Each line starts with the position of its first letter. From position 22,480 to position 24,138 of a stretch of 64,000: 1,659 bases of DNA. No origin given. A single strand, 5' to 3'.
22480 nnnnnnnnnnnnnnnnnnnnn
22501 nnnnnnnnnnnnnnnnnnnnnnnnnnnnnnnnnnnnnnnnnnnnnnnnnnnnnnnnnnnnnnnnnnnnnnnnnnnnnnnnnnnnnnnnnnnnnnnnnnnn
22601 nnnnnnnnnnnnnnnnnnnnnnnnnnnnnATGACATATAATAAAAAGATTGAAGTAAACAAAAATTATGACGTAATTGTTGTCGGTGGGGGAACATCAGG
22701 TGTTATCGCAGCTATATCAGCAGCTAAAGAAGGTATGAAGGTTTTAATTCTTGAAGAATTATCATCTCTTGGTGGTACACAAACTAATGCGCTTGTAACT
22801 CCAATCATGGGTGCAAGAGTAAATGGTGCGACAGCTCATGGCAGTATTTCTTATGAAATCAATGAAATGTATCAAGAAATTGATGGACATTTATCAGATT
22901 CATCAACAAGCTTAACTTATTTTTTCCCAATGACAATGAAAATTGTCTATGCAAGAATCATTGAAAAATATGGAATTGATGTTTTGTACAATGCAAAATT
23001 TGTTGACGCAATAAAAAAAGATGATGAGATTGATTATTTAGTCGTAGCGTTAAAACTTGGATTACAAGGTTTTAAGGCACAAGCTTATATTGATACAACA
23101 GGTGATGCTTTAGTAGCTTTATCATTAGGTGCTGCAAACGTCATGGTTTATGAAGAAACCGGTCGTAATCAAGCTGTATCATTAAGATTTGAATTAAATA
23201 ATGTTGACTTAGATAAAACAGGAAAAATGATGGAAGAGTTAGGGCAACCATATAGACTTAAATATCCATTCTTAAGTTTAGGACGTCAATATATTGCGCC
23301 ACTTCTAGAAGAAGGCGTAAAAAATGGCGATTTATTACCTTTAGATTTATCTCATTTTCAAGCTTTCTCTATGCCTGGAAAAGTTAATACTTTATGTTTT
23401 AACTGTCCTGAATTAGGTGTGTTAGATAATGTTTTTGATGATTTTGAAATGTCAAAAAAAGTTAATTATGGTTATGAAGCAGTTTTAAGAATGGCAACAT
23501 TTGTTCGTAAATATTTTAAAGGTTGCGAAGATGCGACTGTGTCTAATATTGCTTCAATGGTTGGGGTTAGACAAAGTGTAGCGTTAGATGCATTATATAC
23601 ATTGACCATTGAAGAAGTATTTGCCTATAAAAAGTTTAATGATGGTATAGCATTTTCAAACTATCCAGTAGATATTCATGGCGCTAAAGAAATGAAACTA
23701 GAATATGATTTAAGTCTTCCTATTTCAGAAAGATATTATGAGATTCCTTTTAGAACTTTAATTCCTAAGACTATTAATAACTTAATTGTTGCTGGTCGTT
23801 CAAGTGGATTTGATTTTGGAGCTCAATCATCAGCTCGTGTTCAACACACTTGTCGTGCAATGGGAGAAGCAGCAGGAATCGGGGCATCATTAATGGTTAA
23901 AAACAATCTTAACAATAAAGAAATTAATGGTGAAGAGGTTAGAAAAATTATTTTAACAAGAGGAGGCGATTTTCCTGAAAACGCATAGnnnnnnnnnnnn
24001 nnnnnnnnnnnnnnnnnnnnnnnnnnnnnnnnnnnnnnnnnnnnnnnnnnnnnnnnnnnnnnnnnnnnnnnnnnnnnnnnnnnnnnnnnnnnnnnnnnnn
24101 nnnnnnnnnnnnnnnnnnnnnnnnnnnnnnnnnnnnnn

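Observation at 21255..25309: Three tandem FAD-dependent oxidoreductase paralogues inside the transporter operon, with a fourth at 39894-41189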

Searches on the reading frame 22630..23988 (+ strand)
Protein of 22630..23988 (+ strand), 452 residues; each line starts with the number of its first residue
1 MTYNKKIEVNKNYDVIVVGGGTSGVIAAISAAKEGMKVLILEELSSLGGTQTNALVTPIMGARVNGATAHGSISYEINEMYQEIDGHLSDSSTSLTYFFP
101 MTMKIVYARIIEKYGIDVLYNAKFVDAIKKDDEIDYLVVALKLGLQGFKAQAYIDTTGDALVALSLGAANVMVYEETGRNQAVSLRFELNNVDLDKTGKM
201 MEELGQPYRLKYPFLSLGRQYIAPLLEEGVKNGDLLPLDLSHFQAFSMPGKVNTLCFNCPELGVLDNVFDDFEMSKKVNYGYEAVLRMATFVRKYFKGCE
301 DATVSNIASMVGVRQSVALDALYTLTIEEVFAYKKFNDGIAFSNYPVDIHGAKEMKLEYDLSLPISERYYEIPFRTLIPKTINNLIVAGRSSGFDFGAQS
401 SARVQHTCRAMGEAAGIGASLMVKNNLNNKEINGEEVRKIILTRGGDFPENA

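Call 10: search_protein_families(library=pfam, proteins=[window:22630-23988:+], max_evalue=0.01)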
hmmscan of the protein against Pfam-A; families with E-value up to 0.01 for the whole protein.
window:22630-23988:+ (452 aa): 10 families
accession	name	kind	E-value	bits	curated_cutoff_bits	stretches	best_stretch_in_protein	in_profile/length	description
PF12831.13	FAD_oxidored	-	6.1e-83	279.9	27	1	14-439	1-414/416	FAD dependent oxidoreductase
PF00890.30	FAD_binding_2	-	3.2e-07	30.3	20.4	1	14-52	1-39/414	FAD binding domain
PF13738.12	Pyr_redox_3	-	2.1e-06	27.7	30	1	4-87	156-241/305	Pyridine nucleotide-disulphide oxidoreductase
PF13450.12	NAD_binding_8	-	2.3e-06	28.2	21.9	1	17-81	1-65/68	NAD(P)-binding Rossmann-like domain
PF03486.20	HI0933_like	-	2.5e-06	27.6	50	1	14-48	2-36/244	HI0933-like protein Rossmann domain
PF01134.28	GIDA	-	2.9e-06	27.1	22.1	1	14-83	1-62/391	Glucose inhibited division protein A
PF07992.20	Pyr_redox_2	-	5e-06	26.6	26.1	1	13-90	1-73/291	Pyridine nucleotide-disulphide oxidoreductase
PF01946.23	Thi4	-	5.3e-06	26.3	26.2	1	10-51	15-57/235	Thi4 family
PF01266.30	DAO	-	6.1e-06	26.4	27.9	1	14-93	1-58/353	FAD dependent oxidoreductase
PF00070.33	Pyr_redox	-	0.00025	21.9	22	0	15-48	2-35/82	Pyridine nucleotide-disulphide oxidoreductase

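Call 24: search_protein_families(library=ncbifam, proteins=[window:22630-23988:+], max_evalue=0.001)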
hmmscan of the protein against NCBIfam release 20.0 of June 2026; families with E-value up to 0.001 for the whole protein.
window:22630-23988:+ (452 aa): 67 families (the best 25 are shown)
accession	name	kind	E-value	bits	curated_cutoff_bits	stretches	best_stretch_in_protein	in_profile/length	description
NF009477.0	PRK12843.1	equivalog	1.3e-09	37.1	758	1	5-55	9-59/578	FAD-dependent oxidoreductase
TIGR01350.1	lipoamide_DH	equivalog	1.6e-09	37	408.8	1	12-53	1-41/461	dihydrolipoyl dehydrogenase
TIGR02032.1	GG-red-SF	subfamily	4.4e-09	36.4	158.8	1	13-172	1-157/297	geranylgeranyl reductase family protein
NF053717.1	VnlPnlRedVprA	equivalog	2.3e-08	33.3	600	1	9-50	3-44/481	vinyl phenol reductase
NF003585.0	PRK05249.1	equivalog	2.4e-08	33.1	465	1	10-58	4-52/464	Si-specific NAD(P)(+) transhydrogenase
NF006130.0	PRK08274.1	equivalog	3.1e-08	32.9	369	1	10-43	3-36/467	FAD-dependent tricarballylate dehydrogenase TcuA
TIGR01372.1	soxA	subfamily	4.1e-08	31.5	1164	1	9-98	165-248/996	sarcosine oxidase subunit alpha family protein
NF005508.0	PRK07121.1-1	equivalog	4.8e-08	32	537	1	9-71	17-81/497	FAD-binding protein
NF005064.0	PRK06481.1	equivalog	7.4e-08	31.5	542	1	3-54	52-103/506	flavocytochrome c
NF004789.0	PRK06134.1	subfamily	9.7e-08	31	747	1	6-52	6-52/581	FAD-dependent oxidoreductase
TIGR00292.1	TIGR00292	equivalog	1.1e-07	31.4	148.3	1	10-50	19-59/254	sulfide-dependent adenosine diphosphate thiazole synthase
NF005511.0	PRK07121.1-4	equivalog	1.4e-07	30.4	466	1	5-53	13-61/553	FAD-binding protein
NF009476.0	PRK12839.1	equivalog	2e-07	29.5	940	1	10-52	6-48/572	FAD-dependent oxidoreductase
NF004776.0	PRK06116.1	equivalog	3.3e-07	29.7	480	1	10-58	2-49/450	glutathione-disulfide reductase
NF005510.0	PRK07121.1-3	subfamily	3.4e-07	29.4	481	1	11-51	21-61/492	FAD-binding protein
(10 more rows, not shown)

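Call 52: find_homologous_proteins(query=window:22630-23988:+, max_evalue=1e-20)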
Query window:22630-23988:+ (452 aa): 637 proteins with E <= 1e-20 among 8000 candidates; the best 120 are listed.
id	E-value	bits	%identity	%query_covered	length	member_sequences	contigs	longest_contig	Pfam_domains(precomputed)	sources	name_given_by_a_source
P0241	1.2e-296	1001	100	100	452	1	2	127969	PF01946.24,PF01266.31,PF13450.13,PF00890.31,PF07992.21,PF13738.13,PF03486.21,PF01134.29,PF12831.14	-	-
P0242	1.8e-166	572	59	100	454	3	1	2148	PF01946.24,PF01266.31,PF13450.13,PF00890.31,PF07992.21,PF03486.21,PF01134.29,PF12831.14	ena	-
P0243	2.7e-130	453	50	96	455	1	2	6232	PF01946.24,PF01266.31,PF13450.13,PF00890.31,PF07992.21,PF00070.34,PF03486.21,PF01134.29,PF12831.14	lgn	-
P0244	2.0e-129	450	49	96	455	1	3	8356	PF01946.24,PF01266.31,PF13450.13,PF00890.31,PF07992.21,PF00070.34,PF03486.21,PF01134.29,PF12831.14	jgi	jgi:ribulose 1,5-bisphosphate synthetase/thiazole synthase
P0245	1.4e-124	434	48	96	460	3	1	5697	PF01946.24,PF01266.31,PF13450.13,PF00890.31,PF07992.21,PF03486.21,PF01134.29,PF01494.26,PF12831.14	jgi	jgi:ribulose 1,5-bisphosphate synthetase/thiazole synthase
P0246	1.5e-114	401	46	97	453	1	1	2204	PF00890.31,PF07992.21,PF12831.14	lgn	-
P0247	1.1e-112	395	45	97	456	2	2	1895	PF01946.24,PF00890.31,PF12831.14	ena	-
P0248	2.7e-108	381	44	96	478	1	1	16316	PF01946.24,PF00890.31,PF07992.21,PF12831.14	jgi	-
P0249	5.9e-108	380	44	98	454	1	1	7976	PF01266.31,PF00890.31,PF07992.21,PF12831.14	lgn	-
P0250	2.6e-107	378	43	98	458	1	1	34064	PF12831.14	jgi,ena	-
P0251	6.9e-107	376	44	99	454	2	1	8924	PF01266.31,PF00890.31,PF12831.14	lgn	-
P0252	4.5e-106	373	44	98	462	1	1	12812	PF01266.31,PF00890.31,PF12831.14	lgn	-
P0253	3.5e-105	371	43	98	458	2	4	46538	PF01266.31,PF00890.31,PF12831.14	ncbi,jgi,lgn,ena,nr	ncbi:MAG TPA: FAD-dependent oxidoreductase [Clostridiales bacterium]|nr:FAD-dependent oxidoreductase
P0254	2.6e-104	368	43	92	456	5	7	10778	PF01266.31,PF00890.31,PF07992.21,PF01494.26,PF12831.14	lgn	-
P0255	2.6e-103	364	43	98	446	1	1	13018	PF01266.31,PF00890.31,PF01134.29,PF12831.14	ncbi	-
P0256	3.0e-103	364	43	98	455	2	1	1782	PF00890.31,PF07992.21,PF01134.29,PF12831.14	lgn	-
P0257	8.6e-103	363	42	98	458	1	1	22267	PF12831.14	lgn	-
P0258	4.9e-100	354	40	99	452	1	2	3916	PF01946.24,PF01266.31,PF00890.31,PF01494.26,PF12831.14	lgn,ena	-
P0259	1.2e-99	352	43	96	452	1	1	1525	PF01266.31,PF12831.14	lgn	-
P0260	4.5e-99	350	42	98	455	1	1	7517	PF00890.31,PF07992.21,PF01134.29,PF12831.14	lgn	-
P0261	9.4e-98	346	42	97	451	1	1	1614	PF01946.24,PF00890.31,PF07992.21,PF12831.14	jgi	jgi:hypothetical protein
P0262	5.2e-97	344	41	98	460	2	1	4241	PF00890.31,PF12831.14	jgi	-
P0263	6.6e-97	343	41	98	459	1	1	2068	PF01266.31,PF00890.31,PF07992.21,PF01134.29,PF01494.26,PF12831.14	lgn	-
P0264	9.6e-97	343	41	98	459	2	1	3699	PF01266.31,PF00890.31,PF07992.21,PF01134.29,PF01494.26,PF12831.14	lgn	-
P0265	2.2e-96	342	38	91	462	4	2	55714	PF01946.24,PF01266.31,PF00890.31,PF07992.21,PF03486.21,PF01134.29,PF12831.14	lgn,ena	-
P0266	5.0e-94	334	44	90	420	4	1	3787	PF01266.31,PF00890.31,PF01134.29,PF12831.14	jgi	jgi:hypothetical protein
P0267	2.0e-92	329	41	96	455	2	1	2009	PF00890.31,PF12831.14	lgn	-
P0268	4.3e-92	327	39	98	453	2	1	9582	PF01946.24,PF01266.31,PF13450.13,PF00890.31,PF07992.21,PF03486.21,PF12831.14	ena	-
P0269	6.8e-92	327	40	98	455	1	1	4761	PF12831.14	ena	-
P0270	3.7e-90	321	40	97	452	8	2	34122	PF01266.31,PF13450.13,PF00890.31,PF07992.21,PF01134.29,PF12831.14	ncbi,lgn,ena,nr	ncbi:MAG TPA: FAD-dependent oxidoreductase [Clostridia bacterium]|nr:FAD-dependent oxidoreductase [C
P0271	5.6e-88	314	38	96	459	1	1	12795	PF01266.31,PF00890.31,PF07992.21,PF01134.29,PF12831.14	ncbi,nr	ncbi:FAD-dependent oxidoreductase [Candidatus Sumerlaeota bacterium]|nr:FAD-dependent oxidoreductase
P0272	6.5e-88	314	38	98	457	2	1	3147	PF12831.14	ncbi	-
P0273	7.0e-88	314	39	96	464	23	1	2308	PF01266.31,PF00890.31,PF07992.21,PF04820.21,PF01134.29,PF12831.14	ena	-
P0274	7.7e-88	313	39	94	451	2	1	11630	PF12831.14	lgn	-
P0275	2.0e-87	312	39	99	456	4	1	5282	PF12831.14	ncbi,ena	-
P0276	3.0e-86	308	39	93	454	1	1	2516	PF12831.14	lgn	-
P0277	6.2e-86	307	38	98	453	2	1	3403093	PF01946.24,PF01266.31,PF13450.13,PF00890.31,PF07992.21,PF01134.29,PF12831.14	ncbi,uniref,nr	ncbi:FAD-dependent oxidoreductase [Thermoanaerobacterium sp. RBIITD]|uniref:FAD-dependent oxidoreduc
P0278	1.5e-85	306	39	92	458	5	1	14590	PF13450.13,PF00890.31,PF12831.14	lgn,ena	-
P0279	1.6e-85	306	39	98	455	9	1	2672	PF01946.24,PF01266.31,PF13450.13,PF00890.31,PF03486.21,PF12831.14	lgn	-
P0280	5.4e-85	304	40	92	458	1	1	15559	PF01266.31,PF13450.13,PF00890.31,PF12831.14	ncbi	-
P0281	8.4e-85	303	38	98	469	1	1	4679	PF01946.24,PF01266.31,PF00890.31,PF12831.14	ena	-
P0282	1.2e-83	300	39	98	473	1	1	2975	PF01134.29,PF12831.14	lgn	-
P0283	2.0e-83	299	38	98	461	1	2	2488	PF01946.24,PF01266.31,PF00890.31,PF01134.29,PF12831.14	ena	-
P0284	2.7e-83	298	38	97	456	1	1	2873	PF00890.31,PF12831.14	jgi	jgi:hypothetical protein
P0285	1.0e-82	297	38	97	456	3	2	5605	PF00890.31,PF12831.14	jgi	jgi:FAD dependent oxidoreductase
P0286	3.8e-82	295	38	97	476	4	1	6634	PF13450.13,PF00890.31,PF12831.14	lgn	-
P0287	4.0e-82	295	38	92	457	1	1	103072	PF01266.31,PF00890.31,PF12831.14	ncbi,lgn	-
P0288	1.0e-81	293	37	98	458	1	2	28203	PF12831.14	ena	-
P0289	1.1e-81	293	38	96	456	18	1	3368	PF00890.31,PF12831.14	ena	-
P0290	4.1e-81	291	36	98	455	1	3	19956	PF01946.24,PF01266.31,PF13450.13,PF00890.31,PF07992.21,PF01134.29,PF12831.14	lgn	-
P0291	7.4e-81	290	38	96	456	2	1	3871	PF00890.31,PF12831.14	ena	-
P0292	9.5e-81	290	37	98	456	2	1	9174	PF01266.31,PF13450.13,PF00890.31,PF07992.21,PF00070.34,PF12831.14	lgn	-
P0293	1.6e-80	289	37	96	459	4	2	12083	PF12831.14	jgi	jgi:hypothetical protein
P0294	1.6e-80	289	38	97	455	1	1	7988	PF13450.13,PF00890.31,PF12831.14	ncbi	ncbi:MAG: FAD-dependent oxidoreductase [Deinococcales bacterium]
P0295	2.2e-80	289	36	97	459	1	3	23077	PF12831.14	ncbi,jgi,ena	ncbi:MAG: FAD-binding dehydrogenase [Meiothermus sp.]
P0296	3.0e-80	288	38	97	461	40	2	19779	PF13450.13,PF00890.31,PF12831.14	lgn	-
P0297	3.1e-80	288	37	92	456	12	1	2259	PF00890.31,PF12831.14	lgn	-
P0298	3.2e-80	288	36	96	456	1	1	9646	PF01946.24,PF01266.31,PF13450.13,PF00890.31,PF07992.21,PF01134.29,PF12831.14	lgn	-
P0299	4.0e-80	288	37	99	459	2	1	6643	PF01946.24,PF01266.31,PF00890.31,PF07992.21,PF03486.21,PF12831.14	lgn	-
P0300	4.0e-80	288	38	96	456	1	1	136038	PF00890.31,PF12831.14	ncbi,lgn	-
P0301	5.3e-80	288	38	96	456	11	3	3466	PF00890.31,PF12831.14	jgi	jgi:hypothetical protein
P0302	6.3e-80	287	38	96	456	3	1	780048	PF00890.31,PF12831.14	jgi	jgi:hypothetical protein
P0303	7.8e-80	287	38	99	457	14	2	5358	PF01946.24,PF00890.31,PF12831.14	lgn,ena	-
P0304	2.4e-79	285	38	96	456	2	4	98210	PF01266.31,PF00890.31,PF12831.14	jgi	-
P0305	3.9e-79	285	38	97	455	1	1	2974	PF13450.13,PF00890.31,PF12831.14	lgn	-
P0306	4.8e-79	284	36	98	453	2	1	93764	PF12831.14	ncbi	-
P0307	5.8e-79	284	37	97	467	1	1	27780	PF00890.31,PF12831.14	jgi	jgi:hypothetical protein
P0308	6.7e-79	284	38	98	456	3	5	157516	PF01946.24,PF01262.28,PF12831.14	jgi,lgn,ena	jgi:hypothetical protein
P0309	6.8e-79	284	37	98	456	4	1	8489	PF01266.31,PF13450.13,PF00890.31,PF01134.29,PF12831.14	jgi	jgi:hypothetical protein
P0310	7.6e-79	284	37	97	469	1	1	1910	PF00890.31,PF12831.14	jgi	jgi:hypothetical protein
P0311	1.2e-78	283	38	96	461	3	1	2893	PF00890.31,PF12831.14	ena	-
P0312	1.8e-78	283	36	97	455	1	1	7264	PF00890.31,PF12831.14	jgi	jgi:hypothetical protein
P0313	1.9e-78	282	37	97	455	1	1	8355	PF12831.14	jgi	jgi:FAD dependent oxidoreductase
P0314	3.2e-78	282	39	98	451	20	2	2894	PF01946.24,PF01266.31,PF13450.13,PF00890.31,PF07992.21,PF03486.21,PF12831.14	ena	-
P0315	4.4e-78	281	38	99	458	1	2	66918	PF01946.24,PF01266.31,PF00890.31,PF12831.14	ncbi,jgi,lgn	-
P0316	4.6e-78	281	37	97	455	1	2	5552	PF00890.31,PF12831.14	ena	-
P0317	8.0e-78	280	38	95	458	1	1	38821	PF00890.31,PF07992.21,PF03486.21,PF01134.29,PF12831.14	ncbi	-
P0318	8.5e-78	280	37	97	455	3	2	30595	PF12831.14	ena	-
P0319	9.3e-78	280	36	97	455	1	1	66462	PF00890.31,PF12831.14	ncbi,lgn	-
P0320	1.2e-77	280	37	97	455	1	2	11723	PF12831.14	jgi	jgi:hypothetical protein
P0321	1.2e-77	280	36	97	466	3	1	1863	PF00890.31,PF12831.14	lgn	-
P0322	1.5e-77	280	36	89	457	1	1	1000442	PF12831.14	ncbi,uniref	ncbi:FAD-dependent oxidoreductase [Deinococcus hohokamensis]|uniref:FAD-dependent oxidoreductase n=1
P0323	1.6e-77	279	37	96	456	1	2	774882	PF12831.14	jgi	jgi:hypothetical protein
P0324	2.2e-77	279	37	97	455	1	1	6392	PF00890.31,PF12831.14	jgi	jgi:FAD dependent oxidoreductase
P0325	2.8e-77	279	36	97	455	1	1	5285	PF00890.31,PF12831.14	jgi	jgi:FAD dependent oxidoreductase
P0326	3.1e-77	279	37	97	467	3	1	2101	PF00890.31,PF01134.29,PF12831.14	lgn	-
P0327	3.2e-77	278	37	97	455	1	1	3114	PF00890.31,PF12831.14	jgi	jgi:FAD dependent oxidoreductase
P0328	3.3e-77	278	37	96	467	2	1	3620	PF00890.31,PF07992.21,PF12831.14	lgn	-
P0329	3.4e-77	278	37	98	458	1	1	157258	PF00890.31,PF01134.29,PF12831.14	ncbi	-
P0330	4.7e-77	278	37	91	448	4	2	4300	PF01946.24,PF01266.31,PF00890.31,PF07992.21,PF12831.14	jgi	-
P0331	5.1e-77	278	38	98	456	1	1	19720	PF01946.24,PF01266.31,PF13450.13,PF00890.31,PF07992.21,PF01134.29,PF12831.14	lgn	-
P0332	7.2e-77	277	37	97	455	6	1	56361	PF12831.14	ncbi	-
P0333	9.3e-77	277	38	89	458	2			PF01266.31,PF00890.31,PF12831.14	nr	nr:FAD-dependent oxidoreductase [Deinobacterium chartae]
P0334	1.3e-76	276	36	97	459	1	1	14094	PF00890.31,PF12831.14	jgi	jgi:FAD dependent oxidoreductase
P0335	2.0e-76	276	37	97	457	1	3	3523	PF01266.31,PF13450.13,PF00890.31,PF12831.14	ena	-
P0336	3.0e-76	275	39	98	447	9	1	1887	PF01946.24,PF01266.31,PF13450.13,PF00890.31,PF07992.21,PF03486.21,PF01134.29,PF12831.14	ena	-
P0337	3.2e-76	275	36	97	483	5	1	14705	PF00890.31,PF12831.14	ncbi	-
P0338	3.5e-76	275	38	98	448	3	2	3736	PF01946.24,PF01266.31,PF13450.13,PF00890.31,PF07992.21,PF03486.21,PF12831.14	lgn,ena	-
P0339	4.8e-76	275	35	98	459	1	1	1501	PF01266.31,PF00890.31,PF07992.21,PF12831.14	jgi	jgi:hypothetical protein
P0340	4.8e-76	275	38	89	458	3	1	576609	PF12831.14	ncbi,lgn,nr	ncbi:FAD-dependent oxidoreductase [Deinococcus reticulitermitis]|nr:FAD-dependent oxidoreductase [De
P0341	5.6e-76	274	38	92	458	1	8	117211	PF01266.31,PF00890.31,PF12831.14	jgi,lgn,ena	-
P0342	5.7e-76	274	38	96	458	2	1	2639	PF12831.14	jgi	jgi:FAD dependent oxidoreductase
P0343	5.7e-76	274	37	90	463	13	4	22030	PF12831.14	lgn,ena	-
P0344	7.9e-76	274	36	96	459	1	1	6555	PF01266.31,PF13450.13,PF00890.31,PF12831.14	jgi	jgi:hypothetical protein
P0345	1.4e-75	273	37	97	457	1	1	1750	PF01266.31,PF13450.13,PF00890.31,PF12831.14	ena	-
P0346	1.7e-75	273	37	97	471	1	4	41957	PF13450.13,PF12831.14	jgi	-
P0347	2.0e-75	273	37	97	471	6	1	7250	PF12831.14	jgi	jgi:hypothetical protein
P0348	2.0e-75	273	36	97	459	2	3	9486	PF00890.31,PF12831.14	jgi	jgi:hypothetical protein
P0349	2.6e-75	272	37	97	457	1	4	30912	PF01266.31,PF13450.13,PF00890.31,PF12831.14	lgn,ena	-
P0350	4.9e-75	271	35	97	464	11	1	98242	PF12831.14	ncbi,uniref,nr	ncbi:FAD-dependent oxidoreductase [Deinococcus knuensis]|uniref:FAD-dependent oxidoreductase n=1 Tax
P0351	4.9e-75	271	36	92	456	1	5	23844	PF00890.31,PF12831.14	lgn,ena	-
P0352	5.1e-75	271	37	96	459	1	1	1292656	PF12831.14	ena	-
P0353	6.2e-75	271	37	93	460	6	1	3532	PF00890.31,PF12831.14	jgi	jgi:hypothetical protein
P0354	7.5e-75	271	35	97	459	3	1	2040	PF00890.31,PF12831.14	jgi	jgi:FAD dependent oxidoreductase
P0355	8.0e-75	271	35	92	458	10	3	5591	PF01266.31,PF00890.31,PF12831.14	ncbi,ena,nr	ncbi:MAG: FAD-dependent oxidoreductase [Clostridia bacterium]|nr:FAD-dependent oxidoreductase [Clost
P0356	8.0e-75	271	38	98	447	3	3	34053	PF01946.24,PF01266.31,PF00890.31,PF07992.21,PF03486.21,PF12831.14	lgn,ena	-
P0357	1.1e-74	270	38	98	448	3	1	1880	PF01946.24,PF01266.31,PF00890.31,PF07992.21,PF03486.21,PF01134.29,PF12831.14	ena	-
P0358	1.2e-74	270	36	90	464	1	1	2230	PF13450.13,PF12831.14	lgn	-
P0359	1.3e-74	270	35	97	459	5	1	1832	PF01266.31,PF00890.31,PF12831.14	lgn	-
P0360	1.5e-74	270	36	97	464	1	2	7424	PF00890.31,PF12831.14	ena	-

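Call 53: find_encoding_contigs(protein=P0253, flank=10000, max_places=1)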
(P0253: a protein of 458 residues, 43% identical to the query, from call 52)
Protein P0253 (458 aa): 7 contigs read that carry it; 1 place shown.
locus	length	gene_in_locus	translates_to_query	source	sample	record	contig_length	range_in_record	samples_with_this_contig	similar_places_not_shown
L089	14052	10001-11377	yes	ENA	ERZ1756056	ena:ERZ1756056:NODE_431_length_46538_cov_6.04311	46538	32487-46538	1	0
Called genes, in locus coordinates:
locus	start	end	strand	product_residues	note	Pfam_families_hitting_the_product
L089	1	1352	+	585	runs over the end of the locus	PF06580:His_kinase, PF02518:HATPase_c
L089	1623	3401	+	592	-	PF01547:SBP_bac_1 (weak)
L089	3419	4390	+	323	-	PF00528:BPD_transp_1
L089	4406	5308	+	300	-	-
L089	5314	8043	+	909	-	-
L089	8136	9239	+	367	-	PF02746:MR_MLE_N (weak), PF13378:MR_MLE_C, PF26685:DUF8230_C, PF07476:MAAL_C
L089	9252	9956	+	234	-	PF02585:PIG-L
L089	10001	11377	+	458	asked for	PF00890:FAD_binding_2 (faint), PF01266:DAO (faint), PF12831:FAD_oxidored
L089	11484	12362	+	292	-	PF02737:3HCDH_N (faint), PF03446:NAD_binding_2, PF03807:F420_oxidored, PF14833:NAD_binding_11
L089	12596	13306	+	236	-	PF09997:DUF2238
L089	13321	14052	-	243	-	?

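Call 54: find_encoding_contigs(protein=P0250, flank=10000, max_places=1)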
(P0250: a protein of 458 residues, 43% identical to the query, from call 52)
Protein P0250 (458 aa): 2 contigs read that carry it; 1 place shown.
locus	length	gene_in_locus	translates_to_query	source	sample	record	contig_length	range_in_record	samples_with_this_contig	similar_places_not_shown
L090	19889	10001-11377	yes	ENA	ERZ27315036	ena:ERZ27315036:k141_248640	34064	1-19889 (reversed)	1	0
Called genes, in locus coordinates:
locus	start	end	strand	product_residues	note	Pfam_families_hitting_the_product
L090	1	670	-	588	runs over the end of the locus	PF02743:dCache_1, PF00672:HAMP (weak), PF06580:His_kinase, PF02518:HATPase_c (weak)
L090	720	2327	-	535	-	PF00072:Response_reg, PF17853:GGDEF_2 (weak), PF00165:HTH_AraC (weak), PF12833:HTH_18, PF00165:HTH_AraC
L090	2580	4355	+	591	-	PF01547:SBP_bac_1 (faint), PF13416:SBP_bac_8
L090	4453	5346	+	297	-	PF00528:BPD_transp_1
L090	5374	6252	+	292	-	-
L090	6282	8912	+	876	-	-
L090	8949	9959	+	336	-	PF01408:GFO_IDH_MocA, PF02894:GFO_IDH_MocA_C, PF22725:GFO_IDH_MocA_C3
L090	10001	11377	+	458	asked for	PF12831:FAD_oxidored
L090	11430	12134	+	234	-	PF02585:PIG-L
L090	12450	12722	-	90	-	-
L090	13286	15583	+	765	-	PF12833:HTH_18, PF00165:HTH_AraC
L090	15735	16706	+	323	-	PF00528:BPD_transp_1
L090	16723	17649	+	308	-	PF00528:BPD_transp_1 (faint)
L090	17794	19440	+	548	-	PF01547:SBP_bac_1, PF13416:SBP_bac_8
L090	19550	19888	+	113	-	?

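Call 86: find_related_loci(query=window:22630-23988:+, collection=metagenome_contigs, flank=10000)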
Query window:22630-23988:+ (452 aa) in metagenome_contigs; peptide patterns used: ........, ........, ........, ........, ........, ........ (x = any residue, [..] = any of these).
105 stretches matched a pattern, but none encodes a relative of the query by tblastn (E <= 1e-3).

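Call 88: find_related_loci(query=A5, collection=metagenome_contigs, flank=10000)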
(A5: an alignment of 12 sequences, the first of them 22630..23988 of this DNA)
Query A5 (452 aa) in metagenome_contigs; peptide patterns used: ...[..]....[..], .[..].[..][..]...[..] (x = any residue, [..] = any of these).
48 stretches matched a pattern; 6 encode a relative of the query (tblastn E <= 1e-3); 6 distinct loci.
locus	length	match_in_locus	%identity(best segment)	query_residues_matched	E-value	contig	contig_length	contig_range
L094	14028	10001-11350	43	5-448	3e-104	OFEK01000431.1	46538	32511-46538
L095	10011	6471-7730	42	29-446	6e-101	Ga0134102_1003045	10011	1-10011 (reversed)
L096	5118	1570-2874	39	4-445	6e-76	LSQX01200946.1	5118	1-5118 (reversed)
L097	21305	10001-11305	38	4-445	1e-73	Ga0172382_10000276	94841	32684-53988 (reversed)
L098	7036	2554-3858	38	4-445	4e-73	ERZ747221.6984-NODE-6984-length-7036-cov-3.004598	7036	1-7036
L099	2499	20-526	46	281-448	3e-43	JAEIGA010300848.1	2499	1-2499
